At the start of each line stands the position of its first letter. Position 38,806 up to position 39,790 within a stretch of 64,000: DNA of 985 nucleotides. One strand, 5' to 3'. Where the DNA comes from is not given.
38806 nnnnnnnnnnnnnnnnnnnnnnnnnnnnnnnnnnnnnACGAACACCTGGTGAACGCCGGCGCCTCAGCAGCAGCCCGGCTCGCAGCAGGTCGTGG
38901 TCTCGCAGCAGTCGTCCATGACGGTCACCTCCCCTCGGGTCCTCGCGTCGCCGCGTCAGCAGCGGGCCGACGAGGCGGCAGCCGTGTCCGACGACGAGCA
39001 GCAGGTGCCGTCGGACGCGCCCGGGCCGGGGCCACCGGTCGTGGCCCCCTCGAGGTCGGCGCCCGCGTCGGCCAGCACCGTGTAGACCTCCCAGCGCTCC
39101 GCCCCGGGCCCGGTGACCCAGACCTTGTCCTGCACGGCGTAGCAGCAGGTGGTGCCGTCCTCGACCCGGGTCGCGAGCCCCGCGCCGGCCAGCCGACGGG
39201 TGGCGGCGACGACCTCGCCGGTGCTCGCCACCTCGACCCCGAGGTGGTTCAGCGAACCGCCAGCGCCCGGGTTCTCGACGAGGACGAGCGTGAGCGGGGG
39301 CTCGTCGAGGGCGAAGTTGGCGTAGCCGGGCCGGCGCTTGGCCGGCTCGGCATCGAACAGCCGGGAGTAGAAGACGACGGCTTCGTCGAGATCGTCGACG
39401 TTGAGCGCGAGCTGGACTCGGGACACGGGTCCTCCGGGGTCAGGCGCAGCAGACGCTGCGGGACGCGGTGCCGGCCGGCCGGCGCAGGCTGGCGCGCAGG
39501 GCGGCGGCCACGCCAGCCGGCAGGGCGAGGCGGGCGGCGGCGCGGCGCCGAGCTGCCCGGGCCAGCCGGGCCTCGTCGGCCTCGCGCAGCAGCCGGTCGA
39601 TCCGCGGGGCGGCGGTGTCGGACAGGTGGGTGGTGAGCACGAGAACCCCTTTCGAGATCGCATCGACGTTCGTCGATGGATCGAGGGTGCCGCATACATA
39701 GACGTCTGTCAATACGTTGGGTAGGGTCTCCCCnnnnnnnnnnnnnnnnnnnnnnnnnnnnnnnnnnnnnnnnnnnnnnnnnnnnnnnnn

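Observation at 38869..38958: Unannotated 16-aa micro-ORF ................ (three vicinal Cys pairs) inside the arsenic/cadmium locus, in frame with the ArsI/CadI-like gene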

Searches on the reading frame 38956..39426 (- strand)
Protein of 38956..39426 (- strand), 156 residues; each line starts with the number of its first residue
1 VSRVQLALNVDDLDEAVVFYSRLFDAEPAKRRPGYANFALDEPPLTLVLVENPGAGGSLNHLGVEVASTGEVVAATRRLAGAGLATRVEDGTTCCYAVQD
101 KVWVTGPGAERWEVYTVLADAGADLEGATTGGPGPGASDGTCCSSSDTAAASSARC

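Call 5: search_protein_families(library=ncbifam, proteins=[window:38959-39426:-])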
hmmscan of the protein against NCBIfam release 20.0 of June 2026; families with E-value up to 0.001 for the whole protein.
window:38959-39426:- (156 aa): 1 family
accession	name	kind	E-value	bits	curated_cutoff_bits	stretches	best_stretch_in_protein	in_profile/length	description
NF041414.1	ArsI_CadI_VOC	equivalog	5.7e-58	194.7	116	1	3-152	1-144/147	ArsI/CadI family heavy metal resistance metalloenzyme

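Call 6: search_protein_families(library=pfam, proteins=[window:38959-39426:-])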
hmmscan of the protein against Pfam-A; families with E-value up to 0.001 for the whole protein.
window:38959-39426:- (156 aa): 1 family
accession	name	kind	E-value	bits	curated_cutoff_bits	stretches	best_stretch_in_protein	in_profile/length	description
PF00903.31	Glyoxalase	-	1.5e-11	45.1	20.6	1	5-114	4-121/121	Glyoxalase/Bleomycin resistance protein/Dioxygenase superfamily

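Call 7: find_related_loci(query=window:38959-39426:-, collection=genome_contigs, flank=3000)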
Query window:38959-39426:- (156 aa) in genome_contigs; peptide patterns used: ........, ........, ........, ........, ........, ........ (x = any residue, [..] = any of these).
600 stretches matched a pattern (row limit reached: there are more); 521 encode a relative of the query (tblastn E <= 1e-3); the best 80 are kept; 80 distinct loci.
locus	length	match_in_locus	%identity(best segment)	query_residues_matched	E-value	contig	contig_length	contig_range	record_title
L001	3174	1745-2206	75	1-145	3e-72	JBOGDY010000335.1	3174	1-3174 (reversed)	MAG: Actinomycetes bacterium isolate SD8021_metabat2.bin.4 NODE_2917_length_3174_cov_3.721365, whole genome shotgun sequ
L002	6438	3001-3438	75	1-146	1e-70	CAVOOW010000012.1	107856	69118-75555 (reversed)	MAG: uncultured Actinomycetota bacterium isolate MFD00392.bin.1.14 genome assembly, contig: contig_63881, whole genome s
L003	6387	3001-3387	83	1-129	2e-69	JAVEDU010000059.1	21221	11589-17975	MAG: Actinomycetota bacterium isolate BP_184 scaffold_3122449, whole genome shotgun sequence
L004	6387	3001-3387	81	1-129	4e-69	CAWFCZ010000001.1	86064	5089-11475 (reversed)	MAG: uncultured Actinomycetota bacterium isolate MFD02416.bin.1.269 genome assembly, contig: contig_100118, whole genome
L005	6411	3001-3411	72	2-145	2e-64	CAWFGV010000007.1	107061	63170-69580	MAG: uncultured Actinomycetota bacterium isolate MFD02581.bin.3.121 genome assembly, contig: contig_41425, whole genome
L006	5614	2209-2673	71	1-154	2e-64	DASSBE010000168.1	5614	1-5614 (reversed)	MAG TPA_asm: Nocardioidaceae bacterium isolate SMAG_U886 k141_1672063, whole genome shotgun sequence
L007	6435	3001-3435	72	1-144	1e-62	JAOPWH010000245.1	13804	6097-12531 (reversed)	MAG: Blastococcus sp. isolate RYN_169 scaffold_990827, whole genome shotgun sequence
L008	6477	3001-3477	70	1-156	1e-62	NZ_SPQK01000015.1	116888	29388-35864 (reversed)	Blastococcus sp. CT_GayMR16 NODE_15_length_116888_cov_117.892062, whole genome shotgun sequence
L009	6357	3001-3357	79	2-120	2e-62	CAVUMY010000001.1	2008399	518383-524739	MAG: uncultured Actinomycetota bacterium isolate MFD04212.bin.1.186 genome assembly, contig: contig_2255, whole genome s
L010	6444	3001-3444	70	1-150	2e-61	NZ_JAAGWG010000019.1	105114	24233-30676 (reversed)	Blastococcus saxobsidens strain 67B17 Scaffold16_1, whole genome shotgun sequence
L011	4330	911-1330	70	1-147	9e-62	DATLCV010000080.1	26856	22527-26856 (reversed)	MAG TPA_asm: Mycobacteriales bacterium isolate SMAG_U14333 k141_6186250, whole genome shotgun sequence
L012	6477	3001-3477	68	1-156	2e-61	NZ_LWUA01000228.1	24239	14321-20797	Blastococcus sp. CCUG 61487 contig_37, whole genome shotgun sequence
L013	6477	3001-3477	68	1-156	1e-60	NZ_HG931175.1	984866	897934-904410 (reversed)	Candidatus Blastococcus massiliensis AP3, whole genome shotgun sequence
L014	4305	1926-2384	67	1-152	1e-60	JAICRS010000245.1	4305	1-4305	MAG: Nocardioidaceae bacterium isolate TY_ISSM_2_bin.39 k141_3729004_length_4305_cov_13.6619, whole genome shotgun seque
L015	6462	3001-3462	67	1-153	4e-60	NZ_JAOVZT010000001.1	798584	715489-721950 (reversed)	Geodermatophilus sp. YIM 151500 NODE_1_length_798584_cov_222.955044, whole genome shotgun sequence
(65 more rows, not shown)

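Call 39: find_encoding_contigs(protein=window:38956-39426:-, flank=3000, max_places=8)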
Protein window:38956-39426:- (156 aa): 3 contigs read that carry it; 3 places shown.
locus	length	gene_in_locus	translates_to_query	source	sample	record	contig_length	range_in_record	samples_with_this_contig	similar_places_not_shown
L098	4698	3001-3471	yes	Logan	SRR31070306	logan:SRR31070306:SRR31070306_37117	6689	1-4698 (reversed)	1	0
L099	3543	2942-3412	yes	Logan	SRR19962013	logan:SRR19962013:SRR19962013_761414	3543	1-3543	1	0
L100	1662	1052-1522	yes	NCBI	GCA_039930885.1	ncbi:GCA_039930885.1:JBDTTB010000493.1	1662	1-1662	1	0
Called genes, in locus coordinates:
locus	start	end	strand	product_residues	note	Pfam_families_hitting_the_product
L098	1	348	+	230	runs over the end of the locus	PF13649:Methyltransf_25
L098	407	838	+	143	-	PF00581:Rhodanese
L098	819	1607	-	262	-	PF02517:Rce1-like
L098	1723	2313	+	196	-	-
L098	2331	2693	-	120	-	PF01022:HTH_5, PF12840:HTH_20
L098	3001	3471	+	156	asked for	PF00903:Glyoxalase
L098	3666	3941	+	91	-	PF01022:HTH_5, PF12840:HTH_20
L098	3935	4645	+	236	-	PF00230:MIP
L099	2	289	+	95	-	?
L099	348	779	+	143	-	PF00581:Rhodanese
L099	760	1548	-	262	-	PF02517:Rce1-like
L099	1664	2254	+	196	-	-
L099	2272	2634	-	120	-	PF01022:HTH_5, PF12840:HTH_20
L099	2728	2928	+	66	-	-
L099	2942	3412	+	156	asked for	PF00903:Glyoxalase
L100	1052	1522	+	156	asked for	PF00903:Glyoxalase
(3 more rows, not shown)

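Call 55: find_homologous_proteins(query=window:38959-39426:-, max_evalue=1e-40)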
Query window:38959-39426:- (156 aa): 7884 proteins with E <= 1e-40 among 8000 candidates; the best 120 are listed.
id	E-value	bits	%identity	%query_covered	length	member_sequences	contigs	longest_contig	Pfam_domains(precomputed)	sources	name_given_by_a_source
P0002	4.5e-97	340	100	100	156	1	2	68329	PF00903.32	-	-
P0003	2.6e-86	305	92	99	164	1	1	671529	PF00903.32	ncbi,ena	-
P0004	3.8e-74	266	83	92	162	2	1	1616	PF00903.32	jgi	jgi:catechol 2,3-dioxygenase-like lactoylglutathione lyase family enzyme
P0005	4.7e-73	262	81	96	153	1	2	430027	PF00903.32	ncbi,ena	-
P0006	1.4e-72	261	79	99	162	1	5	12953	PF00903.32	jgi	jgi:catechol 2,3-dioxygenase-like lactoylglutathione lyase family enzyme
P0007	1.6e-71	257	76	100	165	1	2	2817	PF00903.32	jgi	jgi:catechol 2,3-dioxygenase-like lactoylglutathione lyase family enzyme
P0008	1.7e-71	257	80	96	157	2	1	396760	PF00903.32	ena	-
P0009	2.3e-71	257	79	95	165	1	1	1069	PF00903.32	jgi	jgi:catechol 2,3-dioxygenase-like lactoylglutathione lyase family enzyme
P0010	6.1e-71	255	82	93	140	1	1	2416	PF00903.32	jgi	jgi:catechol 2,3-dioxygenase-like lactoylglutathione lyase family enzyme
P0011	1.8e-70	254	79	94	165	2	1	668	PF00903.32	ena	-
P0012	2.3e-70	253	81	92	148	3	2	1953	PF00903.32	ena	-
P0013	3.7e-70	253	74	99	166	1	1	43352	PF00903.32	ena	-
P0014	4.9e-70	252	74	100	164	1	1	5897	PF00903.32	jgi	jgi:catechol 2,3-dioxygenase-like lactoylglutathione lyase family enzyme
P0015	6.2e-70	252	76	100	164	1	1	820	PF13669.13,PF00903.32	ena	-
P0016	7.6e-70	252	77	96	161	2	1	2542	PF00903.32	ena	-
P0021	1.6e-69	251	81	92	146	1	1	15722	PF00903.32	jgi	jgi:catechol 2,3-dioxygenase-like lactoylglutathione lyase family enzyme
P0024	1.7e-69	251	75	100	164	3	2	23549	PF00903.32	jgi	jgi:catechol 2,3-dioxygenase-like lactoylglutathione lyase family enzyme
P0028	3.1e-69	250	80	92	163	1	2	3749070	PF00903.32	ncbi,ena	-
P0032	9.9e-69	248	80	94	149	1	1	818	PF00903.32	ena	-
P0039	1.8e-68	247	74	98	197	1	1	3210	PF13669.13,PF00903.32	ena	-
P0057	1.3e-67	244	86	84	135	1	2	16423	PF00903.32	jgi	jgi:catechol 2,3-dioxygenase-like lactoylglutathione lyase family enzyme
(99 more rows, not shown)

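Call 59: find_encoding_contigs(protein=P0003, flank=2500, max_places=3)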
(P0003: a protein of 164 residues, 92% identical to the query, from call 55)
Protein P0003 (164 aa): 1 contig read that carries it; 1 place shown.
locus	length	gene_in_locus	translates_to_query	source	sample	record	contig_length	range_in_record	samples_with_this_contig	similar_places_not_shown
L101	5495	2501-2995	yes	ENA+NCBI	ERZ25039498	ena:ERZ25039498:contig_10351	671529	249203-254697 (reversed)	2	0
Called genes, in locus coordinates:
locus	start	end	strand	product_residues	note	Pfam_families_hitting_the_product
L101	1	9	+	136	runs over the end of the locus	PF00581:Rhodanese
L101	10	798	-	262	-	PF02517:Rce1-like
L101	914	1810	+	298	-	PF12849:PBP_like_2, PF13531:SBP_bac_11 (weak)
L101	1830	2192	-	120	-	PF01022:HTH_5, PF12840:HTH_20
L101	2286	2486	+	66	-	-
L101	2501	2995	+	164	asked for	PF00903:Glyoxalase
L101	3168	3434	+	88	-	PF01022:HTH_5, PF12840:HTH_20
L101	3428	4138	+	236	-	PF00230:MIP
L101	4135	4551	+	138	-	PF01451:LMWPc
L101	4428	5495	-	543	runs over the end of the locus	PF04185:Phosphoesterase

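Call 60: find_encoding_contigs(protein=P0032, flank=2500, max_places=3)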
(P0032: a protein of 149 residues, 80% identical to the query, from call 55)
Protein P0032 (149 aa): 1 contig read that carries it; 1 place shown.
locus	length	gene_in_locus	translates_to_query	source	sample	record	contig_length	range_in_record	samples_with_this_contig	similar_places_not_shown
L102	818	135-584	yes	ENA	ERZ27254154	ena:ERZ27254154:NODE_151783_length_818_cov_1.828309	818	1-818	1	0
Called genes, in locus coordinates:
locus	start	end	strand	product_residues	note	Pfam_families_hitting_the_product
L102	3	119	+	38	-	?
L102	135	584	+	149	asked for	PF00903:Glyoxalase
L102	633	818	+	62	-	?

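Call 61: find_encoding_contigs(protein=P0039, flank=2500, max_places=3)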
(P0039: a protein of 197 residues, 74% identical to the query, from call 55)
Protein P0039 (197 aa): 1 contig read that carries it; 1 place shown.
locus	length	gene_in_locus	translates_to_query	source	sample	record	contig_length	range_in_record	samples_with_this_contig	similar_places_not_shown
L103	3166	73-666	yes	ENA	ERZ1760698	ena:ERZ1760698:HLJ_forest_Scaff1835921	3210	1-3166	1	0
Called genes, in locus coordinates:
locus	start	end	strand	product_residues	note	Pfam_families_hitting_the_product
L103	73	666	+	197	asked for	PF00903:Glyoxalase, PF13669:Glyoxalase_4 (faint)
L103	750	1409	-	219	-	PF21234:Phosphatase-like_N, PF01451:LMWPc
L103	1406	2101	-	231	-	PF01022:HTH_5 (weak), PF12840:HTH_20, PF01451:LMWPc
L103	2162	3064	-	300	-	PF20628:Dyp_perox_C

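Call 63: find_encoding_contigs(protein=P0005, flank=1500, max_places=2)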
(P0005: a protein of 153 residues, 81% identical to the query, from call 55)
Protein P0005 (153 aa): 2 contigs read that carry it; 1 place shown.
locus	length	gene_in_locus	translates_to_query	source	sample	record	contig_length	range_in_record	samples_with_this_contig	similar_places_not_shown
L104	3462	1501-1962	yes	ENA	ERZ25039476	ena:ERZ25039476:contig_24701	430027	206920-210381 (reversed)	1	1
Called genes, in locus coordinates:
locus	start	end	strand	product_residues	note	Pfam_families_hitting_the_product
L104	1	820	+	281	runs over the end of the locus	PF12849:PBP_like_2, PF13531:SBP_bac_11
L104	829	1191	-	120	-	PF01022:HTH_5, PF12840:HTH_20, PF13412:HTH_24 (faint)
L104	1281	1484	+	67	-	-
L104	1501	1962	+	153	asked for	PF00903:Glyoxalase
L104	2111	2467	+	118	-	PF01022:HTH_5, PF12840:HTH_20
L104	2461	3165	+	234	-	PF00230:MIP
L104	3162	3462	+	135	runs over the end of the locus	PF01451:LMWPc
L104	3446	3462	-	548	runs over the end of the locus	PF04185:Phosphoesterase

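Call 64: find_encoding_contigs(protein=P0010, flank=1500, max_places=2)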
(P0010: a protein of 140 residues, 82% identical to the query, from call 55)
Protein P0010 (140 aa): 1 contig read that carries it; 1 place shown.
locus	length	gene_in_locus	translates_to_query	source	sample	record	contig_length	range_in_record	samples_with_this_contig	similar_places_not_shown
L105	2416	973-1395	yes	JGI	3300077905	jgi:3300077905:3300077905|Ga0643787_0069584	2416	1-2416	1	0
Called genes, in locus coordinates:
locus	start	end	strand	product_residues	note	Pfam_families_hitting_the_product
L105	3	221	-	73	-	?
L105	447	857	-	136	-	PF12840:HTH_20, PF01022:HTH_5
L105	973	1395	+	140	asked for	PF00903:Glyoxalase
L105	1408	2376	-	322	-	PF00583:Acetyltransf_1, PF13508:Acetyltransf_7 (weak), PF08445:FR47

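Call 65: find_encoding_contigs(protein=P0021, flank=1500, max_places=2)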
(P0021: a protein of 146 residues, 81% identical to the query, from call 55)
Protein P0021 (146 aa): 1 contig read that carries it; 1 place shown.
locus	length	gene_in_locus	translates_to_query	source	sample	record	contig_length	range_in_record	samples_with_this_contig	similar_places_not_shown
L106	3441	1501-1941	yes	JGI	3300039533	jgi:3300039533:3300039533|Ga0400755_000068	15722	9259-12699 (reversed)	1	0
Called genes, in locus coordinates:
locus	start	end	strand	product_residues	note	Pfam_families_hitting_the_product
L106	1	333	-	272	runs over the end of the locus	PF02146:SIR2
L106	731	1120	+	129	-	PF00085:Thioredoxin, PF13098:Thioredoxin_2 (weak), PF13905:Thioredoxin_8 (faint)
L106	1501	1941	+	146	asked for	PF00903:Glyoxalase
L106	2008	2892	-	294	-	PF00089:Trypsin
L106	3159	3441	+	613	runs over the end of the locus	PF02770:Acyl-CoA_dh_M, PF00441:Acyl-CoA_dh_1, PF12806:Acyl-CoA_dh_C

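Call 66: find_encoding_contigs(protein=P0057, flank=1500, max_places=2)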
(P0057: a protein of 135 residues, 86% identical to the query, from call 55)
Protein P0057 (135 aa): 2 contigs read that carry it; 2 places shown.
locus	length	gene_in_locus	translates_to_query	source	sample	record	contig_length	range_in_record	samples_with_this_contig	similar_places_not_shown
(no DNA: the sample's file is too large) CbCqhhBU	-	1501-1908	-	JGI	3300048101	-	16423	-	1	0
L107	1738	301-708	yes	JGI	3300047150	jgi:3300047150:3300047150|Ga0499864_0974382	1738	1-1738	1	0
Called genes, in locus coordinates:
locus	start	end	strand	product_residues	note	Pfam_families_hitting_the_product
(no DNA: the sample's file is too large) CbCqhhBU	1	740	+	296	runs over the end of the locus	PF12849:PBP_like_2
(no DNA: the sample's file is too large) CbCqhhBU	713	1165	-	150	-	PF12840:HTH_20, PF01022:HTH_5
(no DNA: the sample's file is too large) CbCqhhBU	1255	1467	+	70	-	-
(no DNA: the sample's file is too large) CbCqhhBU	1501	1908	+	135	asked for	PF00903:Glyoxalase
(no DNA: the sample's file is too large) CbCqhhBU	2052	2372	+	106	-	PF12840:HTH_20, PF01022:HTH_5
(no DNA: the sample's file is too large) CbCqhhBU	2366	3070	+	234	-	PF00230:MIP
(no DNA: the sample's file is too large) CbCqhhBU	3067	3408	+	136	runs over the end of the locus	PF01451:LMWPc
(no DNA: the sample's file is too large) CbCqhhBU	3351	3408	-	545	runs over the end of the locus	PF04185:Phosphoesterase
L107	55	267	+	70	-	-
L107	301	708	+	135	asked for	PF00903:Glyoxalase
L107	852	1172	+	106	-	PF12840:HTH_20, PF01022:HTH_5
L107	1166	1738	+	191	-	?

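Call 67: find_encoding_contigs(protein=P0024, flank=1500, max_places=2)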
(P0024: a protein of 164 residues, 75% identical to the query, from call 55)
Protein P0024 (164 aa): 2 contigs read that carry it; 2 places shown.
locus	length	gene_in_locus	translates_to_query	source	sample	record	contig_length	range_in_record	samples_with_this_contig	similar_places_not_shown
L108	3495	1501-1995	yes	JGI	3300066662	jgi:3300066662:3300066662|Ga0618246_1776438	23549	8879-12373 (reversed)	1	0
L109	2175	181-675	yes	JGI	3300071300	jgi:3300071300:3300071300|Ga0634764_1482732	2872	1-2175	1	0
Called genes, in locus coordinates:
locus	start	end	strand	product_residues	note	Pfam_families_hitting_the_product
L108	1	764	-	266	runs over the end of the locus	PF00891:Methyltransf_2 (weak), PF01135:PCMT (weak), PF13489:Methyltransf_23 (weak), PF01209:Ubie_methyltran, PF08241:Methyltransf_11, PF08242:Methyltransf_12, PF13649:Methyltransf_25, PF13847:Methyltransf_31, +4 more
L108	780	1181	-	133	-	PF01022:HTH_5, PF12840:HTH_20, PF13412:HTH_24 (weak)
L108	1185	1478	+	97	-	-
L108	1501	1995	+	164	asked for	PF00903:Glyoxalase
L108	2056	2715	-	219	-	PF21234:Phosphatase-like_N, PF01451:LMWPc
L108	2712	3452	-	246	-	PF01022:HTH_5, PF12802:MarR_2 (faint), PF12840:HTH_20, PF01047:MarR (faint), PF01451:LMWPc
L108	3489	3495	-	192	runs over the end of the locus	-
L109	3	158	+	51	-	?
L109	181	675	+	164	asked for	PF00903:Glyoxalase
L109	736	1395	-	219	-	PF21234:Phosphatase-like_N, PF01451:LMWPc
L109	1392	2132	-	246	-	PF01022:HTH_5, PF12802:MarR_2 (faint), PF12840:HTH_20, PF01047:MarR (faint), PF01451:LMWPc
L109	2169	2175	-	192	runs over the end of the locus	-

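Call 74: search_solved_structures(query=window:38959-39426:-, show_alignments=1)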
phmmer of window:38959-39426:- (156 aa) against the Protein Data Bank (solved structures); distinct sequences matched with E-value up to 0.001: 6.
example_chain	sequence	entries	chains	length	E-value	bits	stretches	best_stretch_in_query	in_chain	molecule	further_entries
5d4f_A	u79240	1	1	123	9.2e-44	152.3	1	1-121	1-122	Glyoxalase/bleomycin resistance protein/dioxygenase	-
5c4p_A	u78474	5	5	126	1e-43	152.2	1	1-121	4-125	Glyoxalase/bleomycin resistance protein/dioxygenase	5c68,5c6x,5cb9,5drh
6xa0_A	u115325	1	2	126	2.7e-43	150.8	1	1-121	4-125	Glyoxalase/bleomycin resistance protein/dioxygenase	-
6xck_A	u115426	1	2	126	3.8e-43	150.3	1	1-121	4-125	Glyoxalase/bleomycin resistance protein/dioxygenase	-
5v0f_A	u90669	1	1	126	7.4e-43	149.4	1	1-121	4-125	Glyoxalase/bleomycin resistance protein/dioxygenase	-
5dfg_A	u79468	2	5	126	2.5e-42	147.6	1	1-121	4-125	Glyoxalase/bleomycin resistance protein/dioxygenase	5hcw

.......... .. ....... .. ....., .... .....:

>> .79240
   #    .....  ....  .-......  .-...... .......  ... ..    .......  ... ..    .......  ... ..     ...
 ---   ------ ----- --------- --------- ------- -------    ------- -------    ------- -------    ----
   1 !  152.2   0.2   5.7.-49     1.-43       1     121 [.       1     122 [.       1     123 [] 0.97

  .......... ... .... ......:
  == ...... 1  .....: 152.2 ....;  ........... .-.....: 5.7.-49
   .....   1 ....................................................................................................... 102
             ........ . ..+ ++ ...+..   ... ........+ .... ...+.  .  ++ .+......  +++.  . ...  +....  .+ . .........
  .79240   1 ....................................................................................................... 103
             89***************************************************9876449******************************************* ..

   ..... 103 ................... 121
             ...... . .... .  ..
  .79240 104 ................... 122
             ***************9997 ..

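Call 84: find_encoding_contigs(protein=P0028, flank=1500, max_places=2)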
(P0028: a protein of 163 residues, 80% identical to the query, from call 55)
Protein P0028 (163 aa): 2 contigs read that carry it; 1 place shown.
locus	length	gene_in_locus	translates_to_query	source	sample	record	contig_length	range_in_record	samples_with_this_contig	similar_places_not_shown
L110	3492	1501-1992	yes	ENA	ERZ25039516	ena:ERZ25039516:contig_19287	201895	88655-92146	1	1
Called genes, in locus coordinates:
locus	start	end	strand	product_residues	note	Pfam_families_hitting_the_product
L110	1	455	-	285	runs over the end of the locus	PF00753:Lactamase_B, PF19583:ODP, PF12706:Lactamase_B_2 (weak)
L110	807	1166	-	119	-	PF12840:HTH_20, PF01022:HTH_5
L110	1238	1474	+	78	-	-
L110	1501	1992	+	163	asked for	PF00903:Glyoxalase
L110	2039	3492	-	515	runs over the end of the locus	PF01839:FG-GAP (faint), PF14312:FG-GAP_2 (faint)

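Call 85: find_encoding_contigs(protein=P0008, flank=1500, max_places=2)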
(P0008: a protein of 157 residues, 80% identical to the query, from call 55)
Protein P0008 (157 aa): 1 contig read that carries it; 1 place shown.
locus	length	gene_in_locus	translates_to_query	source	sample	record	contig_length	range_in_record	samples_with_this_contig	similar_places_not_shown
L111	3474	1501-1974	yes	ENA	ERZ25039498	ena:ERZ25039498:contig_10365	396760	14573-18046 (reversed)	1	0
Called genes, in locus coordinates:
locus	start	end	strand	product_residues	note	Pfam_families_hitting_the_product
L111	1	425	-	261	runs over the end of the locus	PF02517:Rce1-like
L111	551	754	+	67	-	-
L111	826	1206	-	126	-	PF01022:HTH_5, PF12840:HTH_20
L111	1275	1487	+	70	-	-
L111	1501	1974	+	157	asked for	PF00903:Glyoxalase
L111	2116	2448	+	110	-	PF01022:HTH_5, PF12840:HTH_20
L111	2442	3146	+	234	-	PF00230:MIP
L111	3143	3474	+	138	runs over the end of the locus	PF01451:LMWPc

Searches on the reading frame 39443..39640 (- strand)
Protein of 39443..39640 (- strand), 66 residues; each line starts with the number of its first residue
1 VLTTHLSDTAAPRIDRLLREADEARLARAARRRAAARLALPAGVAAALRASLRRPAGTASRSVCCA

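Call 33: search_protein_families(library=pfam, proteins=[window:39443-39640:-], max_evalue=1)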
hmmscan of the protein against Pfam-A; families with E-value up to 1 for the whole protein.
seq(66 aa): 0 families

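Call 34: search_protein_families(library=ncbifam, proteins=[window:39443-39640:-], max_evalue=1)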
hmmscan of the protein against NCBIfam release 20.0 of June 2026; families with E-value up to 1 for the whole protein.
seq(66 aa): 0 families

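Call 81: search_protein_representatives(protein=window:39443-39640:-)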
Query: 66 residues. Proteins with E-value up to 0.001 (for the whole library): 3; up to 1e-10: 2; up to 1e-30: 0. The best 3 are listed.
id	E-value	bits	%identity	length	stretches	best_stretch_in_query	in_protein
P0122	8.8e-13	63.6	69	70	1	1-65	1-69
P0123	3.1e-12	61.9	75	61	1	3-61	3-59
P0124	2.0e-06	43.8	60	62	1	1-66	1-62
